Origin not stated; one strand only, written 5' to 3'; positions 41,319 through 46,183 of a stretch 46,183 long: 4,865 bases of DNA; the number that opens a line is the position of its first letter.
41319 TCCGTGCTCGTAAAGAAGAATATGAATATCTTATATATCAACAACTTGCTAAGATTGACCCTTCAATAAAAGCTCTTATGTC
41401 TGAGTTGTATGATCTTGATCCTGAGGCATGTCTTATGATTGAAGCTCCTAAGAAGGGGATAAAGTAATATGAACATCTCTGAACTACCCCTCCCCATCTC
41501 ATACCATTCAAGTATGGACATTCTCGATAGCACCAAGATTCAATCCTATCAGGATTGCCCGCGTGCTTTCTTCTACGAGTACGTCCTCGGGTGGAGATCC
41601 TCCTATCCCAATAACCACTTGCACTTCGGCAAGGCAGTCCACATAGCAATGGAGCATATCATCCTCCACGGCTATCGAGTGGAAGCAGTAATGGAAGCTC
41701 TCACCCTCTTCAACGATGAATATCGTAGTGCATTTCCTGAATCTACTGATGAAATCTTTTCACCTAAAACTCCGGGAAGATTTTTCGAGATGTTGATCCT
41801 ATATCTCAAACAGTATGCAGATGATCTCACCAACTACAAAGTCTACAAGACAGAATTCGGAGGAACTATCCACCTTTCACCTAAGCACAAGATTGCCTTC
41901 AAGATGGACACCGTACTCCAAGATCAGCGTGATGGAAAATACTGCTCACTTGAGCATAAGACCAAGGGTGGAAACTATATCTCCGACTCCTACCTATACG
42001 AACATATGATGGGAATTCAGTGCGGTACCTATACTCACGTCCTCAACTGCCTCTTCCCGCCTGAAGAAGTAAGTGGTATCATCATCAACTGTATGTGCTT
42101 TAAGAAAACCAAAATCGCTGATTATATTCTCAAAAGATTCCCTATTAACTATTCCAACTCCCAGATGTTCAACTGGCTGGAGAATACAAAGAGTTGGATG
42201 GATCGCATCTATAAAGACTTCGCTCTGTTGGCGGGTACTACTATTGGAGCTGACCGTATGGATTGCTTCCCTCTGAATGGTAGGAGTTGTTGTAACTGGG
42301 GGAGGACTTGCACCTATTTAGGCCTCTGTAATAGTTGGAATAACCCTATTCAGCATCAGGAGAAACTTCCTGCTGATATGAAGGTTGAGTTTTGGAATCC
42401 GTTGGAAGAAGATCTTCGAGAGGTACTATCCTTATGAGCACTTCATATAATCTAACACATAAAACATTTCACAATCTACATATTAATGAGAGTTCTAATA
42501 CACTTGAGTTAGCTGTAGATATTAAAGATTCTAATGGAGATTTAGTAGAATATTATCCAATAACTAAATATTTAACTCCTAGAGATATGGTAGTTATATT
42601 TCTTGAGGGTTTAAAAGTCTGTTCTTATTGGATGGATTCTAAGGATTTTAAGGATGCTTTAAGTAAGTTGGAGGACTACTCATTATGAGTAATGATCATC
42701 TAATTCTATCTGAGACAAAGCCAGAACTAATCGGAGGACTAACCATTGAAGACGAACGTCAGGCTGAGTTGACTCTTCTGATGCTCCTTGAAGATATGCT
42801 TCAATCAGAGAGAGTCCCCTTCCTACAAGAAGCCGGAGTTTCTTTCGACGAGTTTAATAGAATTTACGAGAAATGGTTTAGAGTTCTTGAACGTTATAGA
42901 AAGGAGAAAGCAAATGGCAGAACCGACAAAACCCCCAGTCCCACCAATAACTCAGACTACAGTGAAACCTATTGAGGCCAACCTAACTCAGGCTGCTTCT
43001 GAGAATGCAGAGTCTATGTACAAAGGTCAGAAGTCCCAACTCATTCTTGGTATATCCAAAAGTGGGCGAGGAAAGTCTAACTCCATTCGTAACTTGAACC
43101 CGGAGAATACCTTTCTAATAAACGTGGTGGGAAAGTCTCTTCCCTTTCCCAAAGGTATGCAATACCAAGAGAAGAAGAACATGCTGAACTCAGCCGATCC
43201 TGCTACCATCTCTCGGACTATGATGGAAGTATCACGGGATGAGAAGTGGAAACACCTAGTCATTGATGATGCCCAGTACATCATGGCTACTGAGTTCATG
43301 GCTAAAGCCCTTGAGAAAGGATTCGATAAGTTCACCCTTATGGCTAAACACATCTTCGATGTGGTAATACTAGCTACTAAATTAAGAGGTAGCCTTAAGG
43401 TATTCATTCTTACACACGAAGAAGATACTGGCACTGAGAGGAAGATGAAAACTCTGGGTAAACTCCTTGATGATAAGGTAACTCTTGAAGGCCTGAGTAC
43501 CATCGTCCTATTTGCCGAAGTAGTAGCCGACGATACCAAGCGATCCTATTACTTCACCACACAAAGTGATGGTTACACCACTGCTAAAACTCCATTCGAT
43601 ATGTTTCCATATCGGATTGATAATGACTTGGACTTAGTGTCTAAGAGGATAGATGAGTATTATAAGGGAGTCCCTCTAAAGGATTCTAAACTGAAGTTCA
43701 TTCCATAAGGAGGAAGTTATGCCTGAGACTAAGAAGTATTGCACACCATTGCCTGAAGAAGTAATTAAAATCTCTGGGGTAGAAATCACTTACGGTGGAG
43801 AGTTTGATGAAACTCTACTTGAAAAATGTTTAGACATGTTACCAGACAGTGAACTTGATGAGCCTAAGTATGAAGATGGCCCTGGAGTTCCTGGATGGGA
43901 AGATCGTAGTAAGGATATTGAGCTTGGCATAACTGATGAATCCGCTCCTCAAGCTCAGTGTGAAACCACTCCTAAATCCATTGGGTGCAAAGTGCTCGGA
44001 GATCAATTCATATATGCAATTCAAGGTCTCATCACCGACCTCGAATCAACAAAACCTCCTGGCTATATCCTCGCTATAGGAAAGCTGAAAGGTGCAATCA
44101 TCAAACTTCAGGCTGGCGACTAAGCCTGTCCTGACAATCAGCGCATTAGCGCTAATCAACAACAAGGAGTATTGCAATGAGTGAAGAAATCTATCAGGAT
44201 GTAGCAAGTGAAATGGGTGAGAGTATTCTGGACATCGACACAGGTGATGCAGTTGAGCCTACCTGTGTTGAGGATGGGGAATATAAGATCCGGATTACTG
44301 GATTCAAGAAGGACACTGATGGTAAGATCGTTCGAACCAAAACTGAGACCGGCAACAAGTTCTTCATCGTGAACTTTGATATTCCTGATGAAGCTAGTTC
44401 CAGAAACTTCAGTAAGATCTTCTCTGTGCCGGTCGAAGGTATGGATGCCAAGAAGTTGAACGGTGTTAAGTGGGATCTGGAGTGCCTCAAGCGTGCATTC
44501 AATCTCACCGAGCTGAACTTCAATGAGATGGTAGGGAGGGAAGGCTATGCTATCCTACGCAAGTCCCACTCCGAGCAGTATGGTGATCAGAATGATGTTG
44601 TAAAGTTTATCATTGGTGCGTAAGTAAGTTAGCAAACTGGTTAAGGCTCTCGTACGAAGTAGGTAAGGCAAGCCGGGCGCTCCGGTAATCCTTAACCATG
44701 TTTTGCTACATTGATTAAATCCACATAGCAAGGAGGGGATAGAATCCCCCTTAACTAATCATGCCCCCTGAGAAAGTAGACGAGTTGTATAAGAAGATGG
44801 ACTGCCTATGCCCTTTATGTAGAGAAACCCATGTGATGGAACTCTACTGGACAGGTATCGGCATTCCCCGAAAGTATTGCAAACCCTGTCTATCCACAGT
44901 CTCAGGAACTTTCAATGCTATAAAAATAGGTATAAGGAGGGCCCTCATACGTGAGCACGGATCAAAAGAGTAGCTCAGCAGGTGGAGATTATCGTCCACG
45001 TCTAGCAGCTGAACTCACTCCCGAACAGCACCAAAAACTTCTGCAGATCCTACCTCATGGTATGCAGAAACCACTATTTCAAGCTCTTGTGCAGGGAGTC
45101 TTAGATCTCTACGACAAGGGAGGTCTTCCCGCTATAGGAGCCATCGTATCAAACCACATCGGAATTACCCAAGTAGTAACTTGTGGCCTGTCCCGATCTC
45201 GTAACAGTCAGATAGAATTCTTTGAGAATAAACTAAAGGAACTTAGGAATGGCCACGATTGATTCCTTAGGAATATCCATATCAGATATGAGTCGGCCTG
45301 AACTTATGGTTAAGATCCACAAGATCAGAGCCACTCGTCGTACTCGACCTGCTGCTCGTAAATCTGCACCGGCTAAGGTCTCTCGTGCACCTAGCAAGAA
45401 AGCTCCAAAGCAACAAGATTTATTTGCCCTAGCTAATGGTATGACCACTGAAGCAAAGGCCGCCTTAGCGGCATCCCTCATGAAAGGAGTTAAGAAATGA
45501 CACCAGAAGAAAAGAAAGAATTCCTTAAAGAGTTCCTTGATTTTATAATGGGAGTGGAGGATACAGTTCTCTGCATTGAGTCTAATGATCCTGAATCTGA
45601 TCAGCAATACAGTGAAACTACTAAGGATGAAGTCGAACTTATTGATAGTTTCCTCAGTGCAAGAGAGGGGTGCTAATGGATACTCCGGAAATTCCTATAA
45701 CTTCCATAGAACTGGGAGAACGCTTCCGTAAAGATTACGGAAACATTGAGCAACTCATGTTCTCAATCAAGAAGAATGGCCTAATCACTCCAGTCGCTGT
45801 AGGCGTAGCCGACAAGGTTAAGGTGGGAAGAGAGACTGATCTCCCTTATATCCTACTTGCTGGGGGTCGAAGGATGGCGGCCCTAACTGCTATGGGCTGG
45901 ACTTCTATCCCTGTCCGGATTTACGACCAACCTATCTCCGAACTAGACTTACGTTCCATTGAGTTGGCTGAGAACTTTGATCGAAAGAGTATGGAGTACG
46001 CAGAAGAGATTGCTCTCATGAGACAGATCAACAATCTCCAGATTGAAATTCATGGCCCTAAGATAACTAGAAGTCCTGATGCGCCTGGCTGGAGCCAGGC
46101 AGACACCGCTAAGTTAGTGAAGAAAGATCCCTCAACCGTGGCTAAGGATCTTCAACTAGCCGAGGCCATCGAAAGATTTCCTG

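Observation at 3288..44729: Nine copies of a 25-bp imperfect-dyad motif with an invariant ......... core, all intergenic and all oriented with local transcription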

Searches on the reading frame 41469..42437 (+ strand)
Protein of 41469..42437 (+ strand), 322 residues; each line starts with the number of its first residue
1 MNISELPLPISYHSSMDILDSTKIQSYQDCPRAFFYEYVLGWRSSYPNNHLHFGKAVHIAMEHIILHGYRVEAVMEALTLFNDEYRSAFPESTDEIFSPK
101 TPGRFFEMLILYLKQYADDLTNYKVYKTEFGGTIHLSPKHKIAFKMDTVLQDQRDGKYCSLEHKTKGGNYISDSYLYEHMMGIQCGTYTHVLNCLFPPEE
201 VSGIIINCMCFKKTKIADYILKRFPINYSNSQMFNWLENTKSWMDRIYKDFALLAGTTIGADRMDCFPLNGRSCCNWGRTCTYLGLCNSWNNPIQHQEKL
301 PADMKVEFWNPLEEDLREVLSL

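Call 19: search_protein_families(library=pfam, proteins=[window:41469-42437:+], max_evalue=0.01)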
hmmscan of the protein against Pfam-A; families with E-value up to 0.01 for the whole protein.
window:41469-42437:+ (322 aa): 1 family
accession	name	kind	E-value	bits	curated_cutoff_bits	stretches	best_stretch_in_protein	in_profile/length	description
PF12705.13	PDDEXK_1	-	3.1e-12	47.4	22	1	22-287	5-246/247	PD-(D/E)XK nuclease superfamily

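Call 20: search_protein_families(library=phrogs, proteins=[window:41469-42437:+], max_evalue=0.001)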
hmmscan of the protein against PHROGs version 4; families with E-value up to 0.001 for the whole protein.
window:41469-42437:+ (322 aa): 1 family
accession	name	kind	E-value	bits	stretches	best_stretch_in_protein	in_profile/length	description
phrog_1218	-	DNA, RNA and nucleotide metabolism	2.5e-16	60.9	1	23-240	14-236/364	exonuclease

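Call 39: find_related_loci(query=A1, collection=viral_contigs, flank=10000)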
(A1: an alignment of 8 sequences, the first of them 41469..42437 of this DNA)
Query A1 (322 aa) in viral_contigs; peptide patterns used: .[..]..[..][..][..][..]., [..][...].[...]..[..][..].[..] (x = any residue, [..] = any of these).
213 stretches matched a pattern; 123 encode a relative of the query (tblastn E <= 1e-3); the best 80 are kept; 80 distinct loci.
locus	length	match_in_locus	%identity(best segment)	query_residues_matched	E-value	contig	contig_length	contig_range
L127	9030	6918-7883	86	1-322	0e+0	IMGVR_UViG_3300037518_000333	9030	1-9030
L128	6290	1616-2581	85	1-322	0e+0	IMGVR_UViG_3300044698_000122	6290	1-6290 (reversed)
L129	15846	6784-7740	71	4-322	2e-162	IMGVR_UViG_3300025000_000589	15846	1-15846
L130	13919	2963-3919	71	4-322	2e-162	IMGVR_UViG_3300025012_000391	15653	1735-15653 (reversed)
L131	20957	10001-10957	71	4-322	2e-162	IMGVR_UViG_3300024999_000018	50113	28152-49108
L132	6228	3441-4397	70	4-322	7e-163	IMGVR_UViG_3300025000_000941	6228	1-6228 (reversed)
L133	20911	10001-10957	70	4-322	3e-161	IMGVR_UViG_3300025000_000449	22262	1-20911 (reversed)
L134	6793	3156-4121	69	1-322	1e-160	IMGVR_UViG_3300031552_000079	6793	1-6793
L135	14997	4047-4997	70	6-322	3e-160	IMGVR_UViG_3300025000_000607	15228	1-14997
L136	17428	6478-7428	71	6-322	3e-160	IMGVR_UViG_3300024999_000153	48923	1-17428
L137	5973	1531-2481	71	6-322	2e-161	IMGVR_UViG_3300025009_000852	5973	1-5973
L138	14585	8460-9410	70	6-322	2e-159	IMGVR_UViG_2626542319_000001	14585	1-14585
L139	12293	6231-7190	69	3-322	6e-159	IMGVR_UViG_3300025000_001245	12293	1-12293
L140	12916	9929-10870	70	6-322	2e-157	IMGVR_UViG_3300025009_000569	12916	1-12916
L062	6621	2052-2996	70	8-322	3e-156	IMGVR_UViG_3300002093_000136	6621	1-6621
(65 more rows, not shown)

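Call 95: find_related_loci(query=A5, collection=viral_contigs, flank=10000)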
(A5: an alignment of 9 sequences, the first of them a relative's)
Query A5 (432 aa) in viral_contigs; peptide patterns used: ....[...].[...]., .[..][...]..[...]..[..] (x = any residue, [..] = any of these).
599 stretches matched a pattern (row limit reached: there are more); 466 encode a relative of the query (tblastn E <= 1e-3); the best 80 are kept; 80 distinct loci.
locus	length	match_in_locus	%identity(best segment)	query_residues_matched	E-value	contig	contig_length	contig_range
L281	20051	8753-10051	53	1-432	6e-154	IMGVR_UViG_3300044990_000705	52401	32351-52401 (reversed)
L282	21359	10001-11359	52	1-432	3e-151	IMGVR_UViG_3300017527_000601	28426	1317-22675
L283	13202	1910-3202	52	1-432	1e-147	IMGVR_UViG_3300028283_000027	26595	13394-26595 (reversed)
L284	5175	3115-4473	47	1-430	6e-140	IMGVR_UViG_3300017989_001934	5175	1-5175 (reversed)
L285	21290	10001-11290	48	1-427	2e-136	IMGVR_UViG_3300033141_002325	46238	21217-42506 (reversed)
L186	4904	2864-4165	48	1-432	7e-137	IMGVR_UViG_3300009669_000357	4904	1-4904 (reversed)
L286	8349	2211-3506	47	1-427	1e-134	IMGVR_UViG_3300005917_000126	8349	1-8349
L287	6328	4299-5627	48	2-427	2e-134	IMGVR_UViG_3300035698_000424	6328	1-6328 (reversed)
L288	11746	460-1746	47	6-432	1e-133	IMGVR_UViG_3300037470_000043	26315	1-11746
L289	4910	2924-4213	47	2-427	2e-132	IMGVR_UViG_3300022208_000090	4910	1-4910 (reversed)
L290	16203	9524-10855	46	6-432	6e-130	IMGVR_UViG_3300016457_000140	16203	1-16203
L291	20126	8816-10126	47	1-430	7e-130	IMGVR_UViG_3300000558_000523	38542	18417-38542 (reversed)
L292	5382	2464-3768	44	4-432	4e-130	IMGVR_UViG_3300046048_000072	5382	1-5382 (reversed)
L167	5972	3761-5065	46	1-431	2e-128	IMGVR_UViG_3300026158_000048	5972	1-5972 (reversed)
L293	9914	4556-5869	48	1-427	2e-127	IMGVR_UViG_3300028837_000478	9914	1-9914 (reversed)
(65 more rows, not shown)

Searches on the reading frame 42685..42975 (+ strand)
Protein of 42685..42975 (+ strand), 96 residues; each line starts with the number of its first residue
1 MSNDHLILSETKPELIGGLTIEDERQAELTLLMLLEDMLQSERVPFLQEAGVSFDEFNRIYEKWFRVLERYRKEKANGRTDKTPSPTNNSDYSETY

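Call 30: search_protein_families(library=pfam, proteins=[window:42685-42975:+], max_evalue=0.05)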
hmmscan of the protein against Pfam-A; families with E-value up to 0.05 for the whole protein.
window:42685-42975:+ (96 aa): 1 family
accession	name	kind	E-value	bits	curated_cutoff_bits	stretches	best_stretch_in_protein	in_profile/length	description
PF22654.1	DUF7008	-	0.042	13.3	42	1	26-89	168-233/368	Domain of unknown function (DUF7008)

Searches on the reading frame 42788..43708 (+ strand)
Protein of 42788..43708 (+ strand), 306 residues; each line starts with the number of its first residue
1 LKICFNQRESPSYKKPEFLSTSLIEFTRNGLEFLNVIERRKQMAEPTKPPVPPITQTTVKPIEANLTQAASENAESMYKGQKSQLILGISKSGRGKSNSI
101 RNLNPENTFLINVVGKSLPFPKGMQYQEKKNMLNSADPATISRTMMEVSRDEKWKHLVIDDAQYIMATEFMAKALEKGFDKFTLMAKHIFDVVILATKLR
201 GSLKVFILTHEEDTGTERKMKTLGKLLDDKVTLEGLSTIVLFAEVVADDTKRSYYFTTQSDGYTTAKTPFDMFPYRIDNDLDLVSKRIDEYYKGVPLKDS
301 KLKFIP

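Call 19: search_protein_families(library=pfam, proteins=[window:42788-43708:+], max_evalue=0.01)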
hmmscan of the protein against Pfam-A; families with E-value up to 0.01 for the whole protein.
window:42788-43708:+ (306 aa): 0 families

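Call 20: search_protein_families(library=phrogs, proteins=[window:42788-43708:+], max_evalue=0.001)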
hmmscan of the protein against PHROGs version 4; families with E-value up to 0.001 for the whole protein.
window:42788-43708:+ (306 aa): 1 family
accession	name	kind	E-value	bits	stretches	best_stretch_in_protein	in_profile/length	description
phrog_2872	-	DNA, RNA and nucleotide metabolism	5.3e-63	213.5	1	85-293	4-212/219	Sak4-like ssDNA annealing protein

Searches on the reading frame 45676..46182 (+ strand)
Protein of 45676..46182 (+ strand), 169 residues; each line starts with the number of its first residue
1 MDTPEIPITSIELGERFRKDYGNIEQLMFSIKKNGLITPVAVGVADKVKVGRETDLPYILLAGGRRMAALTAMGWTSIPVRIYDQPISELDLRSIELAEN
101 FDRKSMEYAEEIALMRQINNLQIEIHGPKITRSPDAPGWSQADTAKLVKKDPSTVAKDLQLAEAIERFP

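Call 105: find_homologous_proteins(query=window:45676-46182:+, max_evalue=0.00001)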
Query window:45676-46182:+ (169 aa): 7 proteins with E <= 0.00001 among 90 candidates.
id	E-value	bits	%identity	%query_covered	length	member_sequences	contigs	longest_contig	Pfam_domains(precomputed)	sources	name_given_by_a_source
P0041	3.2e-43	165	51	97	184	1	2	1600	PF02195.27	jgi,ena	-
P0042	1.8e-39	153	49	100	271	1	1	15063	PF02195.27,PF01555.25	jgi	jgi:ParB/RepB/Spo0J family partition protein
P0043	1.7e-38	150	55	79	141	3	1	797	PF02195.27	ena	-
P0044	1.4e-37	147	46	96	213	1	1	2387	PF02195.27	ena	-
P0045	6.2e-29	119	44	99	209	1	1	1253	PF02195.27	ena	-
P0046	6.4e-24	102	47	73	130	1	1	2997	PF02195.27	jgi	jgi:ParB/RepB/Spo0J family partition protein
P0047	9.2e-6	43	35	85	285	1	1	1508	PF02195.27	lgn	-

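Call 110: predict_structure(alignment_id=A6)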
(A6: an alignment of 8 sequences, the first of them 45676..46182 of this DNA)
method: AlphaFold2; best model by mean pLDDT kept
length: 169 residues; sequences in the alignment: 8
mean_pLDDT: 80.2   pTM: 0.58
mean pLDDT of the five models: 80.2, 79.9, 75.0, 73.2, 68.0
residues with pLDDT >= 90: 23; 70-90: 119; 50-70: 26; < 50: 1
segments of 3 or more residues with pLDDT < 50: none
pLDDT, mean of each block of 10 residues (from residue 1): 82 74 83 84 85 82 87 91 83 71 64 80 79 77 81 86 74
secondary structure, 60 per line:
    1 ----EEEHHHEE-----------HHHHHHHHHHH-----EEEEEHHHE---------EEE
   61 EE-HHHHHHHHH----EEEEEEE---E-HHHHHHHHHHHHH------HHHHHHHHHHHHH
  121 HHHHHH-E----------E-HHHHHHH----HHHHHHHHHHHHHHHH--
elements in order: E5-7 H24-34 E40-44 E58-62 H64-72 E77-83 H89-101 H108-126 H141-147 H152-167

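Call 112: fold_search(model_id=the predicted structure, library=pdb)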
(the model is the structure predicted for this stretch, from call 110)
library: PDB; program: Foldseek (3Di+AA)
matches with E <= 10: 402; with E <= 0.001: 37
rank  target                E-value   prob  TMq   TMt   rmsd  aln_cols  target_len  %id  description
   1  7nfu_B                4.7e-09  1.00  0.63  0.51   3.5       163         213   26  Crystal structure of C-terminally truncated Geobacillus thermoleovorans nucleoid occlusion protein Noc (released 2021-02-17)
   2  7nfu_A                9.2e-09  1.00  0.63  0.50   3.4       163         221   26  Crystal structure of C-terminally truncated Geobacillus thermoleovorans nucleoid occlusion protein Noc (released 2021-02-17)
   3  7ng0                  2.7e-08  1.00  0.48  0.41  13.6       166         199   25  Crystal structure of N- and C-terminally truncated Geobacillus thermoleovorans nucleoid occlusion protein Noc (released 2021-02-17)
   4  7bnr_B                5.2e-08  1.00  0.47  0.41  13.4       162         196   25  Crystal structure of a ParB Q52A mutant from Myxococcus xanthus bound to CTPyS (released 2021-09-08)
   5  7ol9_A                6.6e-08  1.00  0.39  0.33  15.2       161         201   27  Crystal structure of C-terminally truncated Bacillus subtilis nucleoid occlusion protein (Noc) complexed to the Noc-bi (released 2022-03-09)
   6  7bnr_A                8.4e-08  1.00  0.48  0.42  13.3       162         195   25  Crystal structure of a ParB Q52A mutant from Myxococcus xanthus bound to CTPyS (released 2021-09-08)
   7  6t1f_D                9.4e-08  1.00  0.62  0.57   3.3       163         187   21  Crystal structure of the C-terminally truncated chromosome-partitioning protein ParB from Caulobacter crescentus compl (released 2020-10-14)
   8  6t1f_B                1.4e-07  1.00  0.62  0.56   3.3       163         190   21  Crystal structure of the C-terminally truncated chromosome-partitioning protein ParB from Caulobacter crescentus compl (released 2020-10-14)
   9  7ol9_B                1.6e-07  1.00  0.43  0.37  12.5       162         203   26  Crystal structure of C-terminally truncated Bacillus subtilis nucleoid occlusion protein (Noc) complexed to the Noc-bi (released 2022-03-09)
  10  7bnk_A                1.7e-07  1.00  0.47  0.42  13.3       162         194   25  Crystal structure of ParB from Myxococcus xanthus bound to CDP and Monothiophosphate (released 2021-09-08)
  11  7bnk_B                1.8e-07  1.00  0.47  0.42  13.3       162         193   25  Crystal structure of ParB from Myxococcus xanthus bound to CDP and Monothiophosphate (released 2021-09-08)
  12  7o0n_A                2.6e-07  1.00  0.47  0.42  13.3       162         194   25  Crystal structure of a ParB E93A mutant from Myxococcus xanthus bound to CDP and monothiophosphate (released 2021-09-15)
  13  8qa9_B                3.1e-07  1.00  0.59  0.49   4.3       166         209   20  Crystal structure of the RK2 plasmid encoded co-complex of the C-terminally truncated transcriptional repressor protei (released 2024-02-21)
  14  8qa9_A                3.3e-07  1.00  0.60  0.50   3.9       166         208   20  Crystal structure of the RK2 plasmid encoded co-complex of the C-terminally truncated transcriptional repressor protei (released 2024-02-21)
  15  7bm8_A                4.2e-07  1.00  0.47  0.44  13.6       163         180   22  Crystal structure of the C-terminally truncated chromosome-partitioning protein ParB from Caulobacter crescentus compl (released 2021-04-28)
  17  6t1f_A                9.7e-07  1.00  0.39  0.36   9.7       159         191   22  Crystal structure of the C-terminally truncated chromosome-partitioning protein ParB from Caulobacter crescentus compl (released 2020-10-14)
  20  6t1f_C                1.8e-06  1.00  0.39  0.35   9.7       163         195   21  Crystal structure of the C-terminally truncated chromosome-partitioning protein ParB from Caulobacter crescentus compl (released 2020-10-14)
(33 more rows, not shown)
